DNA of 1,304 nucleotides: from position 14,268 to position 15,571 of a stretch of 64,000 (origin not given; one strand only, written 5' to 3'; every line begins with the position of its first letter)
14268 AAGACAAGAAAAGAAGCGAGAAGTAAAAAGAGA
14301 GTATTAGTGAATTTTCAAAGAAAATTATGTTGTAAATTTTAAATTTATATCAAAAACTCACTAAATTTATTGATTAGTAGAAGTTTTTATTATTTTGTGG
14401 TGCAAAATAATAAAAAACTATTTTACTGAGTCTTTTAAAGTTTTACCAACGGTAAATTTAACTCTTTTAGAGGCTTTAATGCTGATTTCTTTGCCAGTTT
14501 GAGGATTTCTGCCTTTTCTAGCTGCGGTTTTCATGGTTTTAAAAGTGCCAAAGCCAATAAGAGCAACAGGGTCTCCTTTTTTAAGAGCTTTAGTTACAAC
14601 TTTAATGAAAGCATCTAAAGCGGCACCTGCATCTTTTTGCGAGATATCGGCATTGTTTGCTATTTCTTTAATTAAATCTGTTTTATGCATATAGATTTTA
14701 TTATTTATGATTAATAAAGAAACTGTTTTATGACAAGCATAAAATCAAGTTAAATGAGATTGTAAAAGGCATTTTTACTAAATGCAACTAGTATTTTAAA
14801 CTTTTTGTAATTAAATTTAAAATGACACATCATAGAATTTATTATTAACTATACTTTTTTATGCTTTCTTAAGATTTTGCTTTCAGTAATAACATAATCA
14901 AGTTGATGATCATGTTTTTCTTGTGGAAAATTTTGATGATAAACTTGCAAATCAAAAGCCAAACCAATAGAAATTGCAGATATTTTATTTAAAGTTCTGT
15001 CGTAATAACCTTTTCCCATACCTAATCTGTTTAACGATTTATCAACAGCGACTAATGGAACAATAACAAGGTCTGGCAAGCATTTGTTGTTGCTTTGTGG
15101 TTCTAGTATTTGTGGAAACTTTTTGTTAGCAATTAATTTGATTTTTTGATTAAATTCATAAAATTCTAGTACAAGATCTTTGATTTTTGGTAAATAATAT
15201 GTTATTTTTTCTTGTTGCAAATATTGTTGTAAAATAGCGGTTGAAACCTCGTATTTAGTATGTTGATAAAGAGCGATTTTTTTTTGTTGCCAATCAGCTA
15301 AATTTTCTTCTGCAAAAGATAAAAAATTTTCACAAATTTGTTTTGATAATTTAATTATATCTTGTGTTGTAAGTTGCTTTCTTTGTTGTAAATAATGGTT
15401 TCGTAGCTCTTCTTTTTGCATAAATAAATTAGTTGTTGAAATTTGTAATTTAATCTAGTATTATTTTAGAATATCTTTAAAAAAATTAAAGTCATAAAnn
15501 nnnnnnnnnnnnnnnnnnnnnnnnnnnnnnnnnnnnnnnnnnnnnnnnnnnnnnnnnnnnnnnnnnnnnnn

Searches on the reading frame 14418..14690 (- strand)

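Call 57: search_protein_families(library=pfam, proteins=[window:14418-14690:-])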
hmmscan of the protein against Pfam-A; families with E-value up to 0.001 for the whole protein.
window:14418-14690:- (90 aa): 3 families
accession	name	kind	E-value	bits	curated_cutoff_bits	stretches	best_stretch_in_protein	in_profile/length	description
PF00216.26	Bac_DNA_binding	-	9.1e-33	112.8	22.4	1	1-90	1-90/90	Bacterial DNA-binding protein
PF18291.6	HU-HIG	-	1.2e-09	38.7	26.2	1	4-90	35-119/125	HU domain fused to wHTH, Ig, or Glycine-rich motif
PF18175.6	HU-CCDC81_bac_2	-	0.00052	20.3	35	1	6-52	3-49/70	CCDC81-like prokaryotic HU domain 2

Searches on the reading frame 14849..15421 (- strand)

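Call 57: search_protein_families(library=pfam, proteins=[window:14849-15421:-])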
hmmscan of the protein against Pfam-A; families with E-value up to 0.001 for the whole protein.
window:14849-15421:- (190 aa): 1 family
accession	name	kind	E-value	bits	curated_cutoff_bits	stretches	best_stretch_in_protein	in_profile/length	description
PF01812.26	5-FTHF_cyc-lig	-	2.1e-30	106.4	27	1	3-180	1-186/186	5-formyltetrahydrofolate cyclo-ligase family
